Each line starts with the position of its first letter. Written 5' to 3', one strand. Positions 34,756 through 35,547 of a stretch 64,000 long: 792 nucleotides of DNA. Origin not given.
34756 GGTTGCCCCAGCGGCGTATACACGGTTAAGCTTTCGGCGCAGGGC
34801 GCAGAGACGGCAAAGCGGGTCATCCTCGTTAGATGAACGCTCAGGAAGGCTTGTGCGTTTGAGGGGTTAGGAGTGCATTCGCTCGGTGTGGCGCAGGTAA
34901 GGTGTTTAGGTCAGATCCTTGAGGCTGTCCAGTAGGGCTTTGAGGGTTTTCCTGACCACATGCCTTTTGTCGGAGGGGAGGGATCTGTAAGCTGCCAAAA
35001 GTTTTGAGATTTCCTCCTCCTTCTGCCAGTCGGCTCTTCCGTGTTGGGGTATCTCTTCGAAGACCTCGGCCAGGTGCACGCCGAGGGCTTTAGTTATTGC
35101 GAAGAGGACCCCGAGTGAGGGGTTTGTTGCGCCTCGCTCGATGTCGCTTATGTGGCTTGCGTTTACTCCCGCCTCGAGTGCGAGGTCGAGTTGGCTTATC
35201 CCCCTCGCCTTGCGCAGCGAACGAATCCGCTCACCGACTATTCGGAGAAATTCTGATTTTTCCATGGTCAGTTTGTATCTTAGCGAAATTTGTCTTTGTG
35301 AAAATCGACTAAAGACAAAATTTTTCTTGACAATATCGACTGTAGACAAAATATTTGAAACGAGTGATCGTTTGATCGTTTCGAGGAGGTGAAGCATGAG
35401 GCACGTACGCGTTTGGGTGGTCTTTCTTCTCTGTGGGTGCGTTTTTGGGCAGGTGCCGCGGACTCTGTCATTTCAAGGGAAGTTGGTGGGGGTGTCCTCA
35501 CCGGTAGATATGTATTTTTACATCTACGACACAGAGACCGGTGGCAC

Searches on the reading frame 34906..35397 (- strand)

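Call 45: search_protein_families(library=pfam, proteins=[window:34906-35397:-], max_evalue=0.0001)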
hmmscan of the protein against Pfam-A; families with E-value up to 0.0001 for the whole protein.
window:34906-35397:- (163 aa): 4 families
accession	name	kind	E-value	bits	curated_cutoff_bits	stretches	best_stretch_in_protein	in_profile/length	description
PF01381.28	HTH_3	-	8e-17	61.5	23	1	58-111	1-54/55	Helix-turn-helix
PF13560.12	HTH_31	-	1.2e-11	45.2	27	1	55-112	3-61/64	Helix-turn-helix domain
PF12844.13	HTH_19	-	8.5e-09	35.6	30.2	1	55-108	1-54/64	Helix-turn-helix domain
PF13443.12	HTH_26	-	7.6e-07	29.7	22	1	57-117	1-62/63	Cro/C1-type HTH DNA-binding domain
